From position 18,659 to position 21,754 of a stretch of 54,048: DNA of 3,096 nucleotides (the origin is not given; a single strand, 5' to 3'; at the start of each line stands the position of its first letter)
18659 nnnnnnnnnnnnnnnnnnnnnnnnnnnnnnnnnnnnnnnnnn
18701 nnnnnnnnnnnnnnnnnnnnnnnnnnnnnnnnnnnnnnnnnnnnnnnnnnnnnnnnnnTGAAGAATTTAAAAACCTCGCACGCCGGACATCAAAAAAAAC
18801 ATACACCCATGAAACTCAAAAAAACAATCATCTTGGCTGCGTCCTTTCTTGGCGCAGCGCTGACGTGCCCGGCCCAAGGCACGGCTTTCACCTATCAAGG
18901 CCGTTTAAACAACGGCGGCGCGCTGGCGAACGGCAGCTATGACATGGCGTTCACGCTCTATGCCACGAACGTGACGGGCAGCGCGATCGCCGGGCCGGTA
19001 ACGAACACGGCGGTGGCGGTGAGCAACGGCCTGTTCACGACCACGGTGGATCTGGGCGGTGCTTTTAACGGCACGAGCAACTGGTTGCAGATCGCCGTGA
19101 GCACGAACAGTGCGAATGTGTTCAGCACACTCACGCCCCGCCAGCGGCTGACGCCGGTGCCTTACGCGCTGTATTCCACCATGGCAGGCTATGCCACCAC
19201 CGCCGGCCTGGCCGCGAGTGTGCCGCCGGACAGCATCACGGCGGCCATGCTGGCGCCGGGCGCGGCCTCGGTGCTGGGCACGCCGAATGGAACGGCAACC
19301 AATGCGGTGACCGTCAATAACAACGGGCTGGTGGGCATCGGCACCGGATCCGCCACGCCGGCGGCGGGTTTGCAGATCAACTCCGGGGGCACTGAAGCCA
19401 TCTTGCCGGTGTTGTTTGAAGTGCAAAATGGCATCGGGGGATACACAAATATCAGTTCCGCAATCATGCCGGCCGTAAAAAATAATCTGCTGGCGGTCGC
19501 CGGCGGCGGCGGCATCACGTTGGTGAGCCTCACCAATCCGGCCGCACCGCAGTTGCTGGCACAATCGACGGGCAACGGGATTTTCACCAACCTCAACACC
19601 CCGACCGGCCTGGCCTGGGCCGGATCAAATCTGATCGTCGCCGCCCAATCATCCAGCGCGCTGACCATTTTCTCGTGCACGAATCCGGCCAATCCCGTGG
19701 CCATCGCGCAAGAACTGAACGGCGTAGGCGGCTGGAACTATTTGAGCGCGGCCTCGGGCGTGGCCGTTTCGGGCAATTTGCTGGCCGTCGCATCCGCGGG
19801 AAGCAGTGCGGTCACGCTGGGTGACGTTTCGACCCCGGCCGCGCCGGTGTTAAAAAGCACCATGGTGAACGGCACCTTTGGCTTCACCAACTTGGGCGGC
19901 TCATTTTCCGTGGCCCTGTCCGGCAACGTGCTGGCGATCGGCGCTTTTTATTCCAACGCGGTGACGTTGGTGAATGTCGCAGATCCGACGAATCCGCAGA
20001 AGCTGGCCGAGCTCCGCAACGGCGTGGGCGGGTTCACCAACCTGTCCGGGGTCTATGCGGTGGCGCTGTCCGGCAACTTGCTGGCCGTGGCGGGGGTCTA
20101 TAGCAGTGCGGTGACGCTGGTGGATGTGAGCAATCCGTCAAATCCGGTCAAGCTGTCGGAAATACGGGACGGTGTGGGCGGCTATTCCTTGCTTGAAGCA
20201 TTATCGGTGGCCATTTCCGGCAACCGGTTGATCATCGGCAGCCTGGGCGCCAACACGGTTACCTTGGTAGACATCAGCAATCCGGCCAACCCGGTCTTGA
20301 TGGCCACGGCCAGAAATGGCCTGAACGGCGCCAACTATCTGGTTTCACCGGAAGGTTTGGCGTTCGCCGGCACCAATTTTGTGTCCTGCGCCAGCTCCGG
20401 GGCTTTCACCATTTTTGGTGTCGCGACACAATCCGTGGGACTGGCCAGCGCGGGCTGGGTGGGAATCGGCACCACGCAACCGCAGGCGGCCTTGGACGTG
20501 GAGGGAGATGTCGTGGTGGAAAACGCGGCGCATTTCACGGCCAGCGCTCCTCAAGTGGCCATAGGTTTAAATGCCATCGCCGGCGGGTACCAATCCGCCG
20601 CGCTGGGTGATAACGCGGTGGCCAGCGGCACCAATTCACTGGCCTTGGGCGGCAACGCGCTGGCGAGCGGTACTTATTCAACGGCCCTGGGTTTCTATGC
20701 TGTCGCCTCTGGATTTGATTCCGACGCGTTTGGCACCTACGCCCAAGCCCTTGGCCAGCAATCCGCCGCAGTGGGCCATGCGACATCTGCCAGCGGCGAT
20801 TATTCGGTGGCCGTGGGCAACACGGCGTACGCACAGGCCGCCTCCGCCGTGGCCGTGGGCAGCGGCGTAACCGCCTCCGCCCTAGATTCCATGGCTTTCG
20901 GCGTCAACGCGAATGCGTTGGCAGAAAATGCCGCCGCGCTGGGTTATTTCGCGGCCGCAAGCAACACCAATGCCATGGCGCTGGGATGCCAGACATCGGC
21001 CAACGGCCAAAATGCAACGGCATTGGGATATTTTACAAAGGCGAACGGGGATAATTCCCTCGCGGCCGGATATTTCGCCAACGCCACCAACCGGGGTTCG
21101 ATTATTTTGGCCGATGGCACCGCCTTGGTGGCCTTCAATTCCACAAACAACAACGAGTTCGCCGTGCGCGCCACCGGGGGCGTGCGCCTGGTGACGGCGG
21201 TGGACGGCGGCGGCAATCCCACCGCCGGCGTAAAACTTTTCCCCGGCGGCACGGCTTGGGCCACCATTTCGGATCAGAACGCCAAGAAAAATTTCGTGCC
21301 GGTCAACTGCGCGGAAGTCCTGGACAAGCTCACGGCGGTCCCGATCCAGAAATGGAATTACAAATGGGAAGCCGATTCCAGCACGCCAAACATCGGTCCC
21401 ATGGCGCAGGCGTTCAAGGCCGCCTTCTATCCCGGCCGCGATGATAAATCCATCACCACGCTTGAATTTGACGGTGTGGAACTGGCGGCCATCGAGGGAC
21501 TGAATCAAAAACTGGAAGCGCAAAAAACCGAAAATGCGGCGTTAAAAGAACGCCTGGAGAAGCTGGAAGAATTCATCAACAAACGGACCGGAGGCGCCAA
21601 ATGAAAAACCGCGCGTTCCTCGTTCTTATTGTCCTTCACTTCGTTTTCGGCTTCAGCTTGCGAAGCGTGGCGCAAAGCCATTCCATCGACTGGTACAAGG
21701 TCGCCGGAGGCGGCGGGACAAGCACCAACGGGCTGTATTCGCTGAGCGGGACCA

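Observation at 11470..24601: Tight six-gene same-strand cluster: WD40-sensor kinase, response regulator, and four secreted surface-type proteins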

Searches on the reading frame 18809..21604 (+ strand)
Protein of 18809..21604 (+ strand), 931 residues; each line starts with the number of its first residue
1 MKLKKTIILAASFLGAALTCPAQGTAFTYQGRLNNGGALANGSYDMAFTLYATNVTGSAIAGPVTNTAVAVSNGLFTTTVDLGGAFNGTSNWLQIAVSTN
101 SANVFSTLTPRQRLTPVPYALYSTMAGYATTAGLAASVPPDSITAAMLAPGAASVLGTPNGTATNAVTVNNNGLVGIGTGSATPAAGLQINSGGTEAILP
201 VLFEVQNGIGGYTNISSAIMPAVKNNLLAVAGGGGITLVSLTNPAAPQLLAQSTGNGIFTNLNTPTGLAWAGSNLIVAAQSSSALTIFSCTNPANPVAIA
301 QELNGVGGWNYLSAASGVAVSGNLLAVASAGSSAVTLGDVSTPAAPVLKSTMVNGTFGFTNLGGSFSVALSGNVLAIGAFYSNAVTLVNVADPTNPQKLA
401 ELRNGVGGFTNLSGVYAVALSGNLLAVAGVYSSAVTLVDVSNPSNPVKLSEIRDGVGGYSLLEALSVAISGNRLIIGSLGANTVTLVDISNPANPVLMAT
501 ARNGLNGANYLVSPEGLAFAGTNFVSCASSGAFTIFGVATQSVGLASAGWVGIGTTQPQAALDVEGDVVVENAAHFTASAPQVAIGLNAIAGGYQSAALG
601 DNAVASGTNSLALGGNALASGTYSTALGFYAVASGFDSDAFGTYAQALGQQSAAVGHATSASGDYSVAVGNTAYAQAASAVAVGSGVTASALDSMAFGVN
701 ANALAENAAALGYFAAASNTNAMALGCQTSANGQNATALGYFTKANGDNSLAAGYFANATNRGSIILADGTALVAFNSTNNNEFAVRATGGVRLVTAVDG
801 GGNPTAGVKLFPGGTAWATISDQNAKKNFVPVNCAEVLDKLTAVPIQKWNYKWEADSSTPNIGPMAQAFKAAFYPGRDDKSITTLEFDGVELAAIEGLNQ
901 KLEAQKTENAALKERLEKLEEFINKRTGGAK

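Call 4: search_protein_families(library=pfam, proteins=[window:18809-21604:+], max_evalue=0.01)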
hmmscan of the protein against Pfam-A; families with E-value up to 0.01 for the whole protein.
window:18809-21604:+ (931 aa): 3 families
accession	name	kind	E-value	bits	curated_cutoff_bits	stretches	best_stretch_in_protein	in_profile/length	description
PF05658.19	YadA_head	-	7.5e-27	93.5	25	5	605-631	1-27/27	YadA head domain repeat (2 copies)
PF08309.17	LVIVD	-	3.9e-10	39.3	20.2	1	464-499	4-38/42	LVIVD repeat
PF13884.11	Peptidase_S74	-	2e-08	34.8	22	1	821-873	1-53/58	Chaperone of endosialidase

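Call 6: search_protein_families(library=ncbifam, proteins=[window:18809-21604:+], max_evalue=0.01)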
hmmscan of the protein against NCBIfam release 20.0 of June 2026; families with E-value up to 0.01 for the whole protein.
window:18809-21604:+ (931 aa): 6 families
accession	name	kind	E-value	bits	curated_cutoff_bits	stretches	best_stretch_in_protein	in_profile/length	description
NF033481.2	auto_Ata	exception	3.8e-12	44.4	2500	2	596-790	534-722/1862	trimeric autotransporter adhesin Ata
NF033478.1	YadA_autotrans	exception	9.5e-08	31.4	750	1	650-758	90-196/459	trimeric autotransporter adhesin YadA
NF040983.1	BimA_second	exception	1.9e-05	23.7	600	1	617-685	187-255/381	trimeric autotransporter actin-nucleating factor BimA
NF033477.2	EmaA_autotrans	exception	0.00013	19.4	3000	3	607-698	138-229/2100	collagen-binding adhesin autotransporter EmaA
NF040984.1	BimA_first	exception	0.0004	19.5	800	2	636-708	314-386/517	trimeric autotransporter actin-nucleating factor BimA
TIGR04312.1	choice_anch_B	subfamily_domain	0.00081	18.8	100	0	234-453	53-225/364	choice-of-anchor B family protein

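Call 22: search_solved_structures(query=window:18809-21604:+, max_evalue=0.1)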
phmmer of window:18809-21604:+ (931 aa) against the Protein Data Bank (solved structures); distinct sequences matched with E-value up to 0.1: 7.
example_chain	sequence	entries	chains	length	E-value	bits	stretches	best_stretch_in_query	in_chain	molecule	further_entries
7o23_A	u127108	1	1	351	7.1e-22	80.7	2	588-757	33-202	Autotransporter adhesin BpaC,Autotransporter adhesin BpaC,General control transcription fa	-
3s6l_A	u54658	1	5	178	9.4e-10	40.6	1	591-728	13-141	Hep_Hag family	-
1p9h_A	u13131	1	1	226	2.1e-07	32.8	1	654-772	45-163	Invasin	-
3wp8_A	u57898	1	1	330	2.6e-06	29.3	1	588-740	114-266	Trimeric autotransporter adhesin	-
2xqh_A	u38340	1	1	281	3e-06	29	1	599-719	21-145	IMMUNOGLOBULIN-BINDING PROTEIN EIBD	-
9u93_C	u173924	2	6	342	0.00021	22.9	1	584-730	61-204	Fusobacterium nucleatum CbpF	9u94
2yo3_A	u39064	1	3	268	0.059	14.8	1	636-718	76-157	GENERAL CONTROL PROTEIN GCN4, PUTATIVE INNER MEMBRANE PROTEIN, GENERAL CONTROL PROTEIN GCN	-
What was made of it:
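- On Trimeric autotransporter adhesin: PDB sequence hits are BpaC at 7e-22 and YadA (1p9h) at 2e-7 (calls 4, 22).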

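Call 34: search_protein_families(library=phrogs, proteins=[window:18809-21604:+], max_evalue=0.01)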
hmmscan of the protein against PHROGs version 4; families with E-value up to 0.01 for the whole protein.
window:18809-21604:+ (931 aa): 6 families
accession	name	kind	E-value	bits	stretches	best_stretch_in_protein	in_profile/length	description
phrog_22523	-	unknown function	1.2e-16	61.8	1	226-454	81-290/309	-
phrog_20057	-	unknown function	1.1e-12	46.9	2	595-790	533-722/2265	-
phrog_10464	-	unknown function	4.1e-08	33.5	1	613-728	150-263/492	-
phrog_14251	-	unknown function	5e-07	29.6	2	638-766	217-346/539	-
phrog_25468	-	unknown function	7.4e-07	29.4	1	577-671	100-194/528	-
phrog_30197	-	unknown function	0.0022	19.2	0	415-459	34-77/95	-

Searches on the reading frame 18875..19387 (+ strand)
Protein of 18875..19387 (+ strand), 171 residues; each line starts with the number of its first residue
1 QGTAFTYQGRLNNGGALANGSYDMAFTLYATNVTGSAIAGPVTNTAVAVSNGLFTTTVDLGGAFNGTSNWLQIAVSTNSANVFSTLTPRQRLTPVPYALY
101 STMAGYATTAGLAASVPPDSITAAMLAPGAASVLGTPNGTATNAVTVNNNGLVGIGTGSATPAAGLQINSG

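Call 63: search_solved_structures(query=window:18875-19387:+, max_evalue=10)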
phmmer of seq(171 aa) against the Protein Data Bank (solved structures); distinct sequences matched with E-value up to 10: 0.
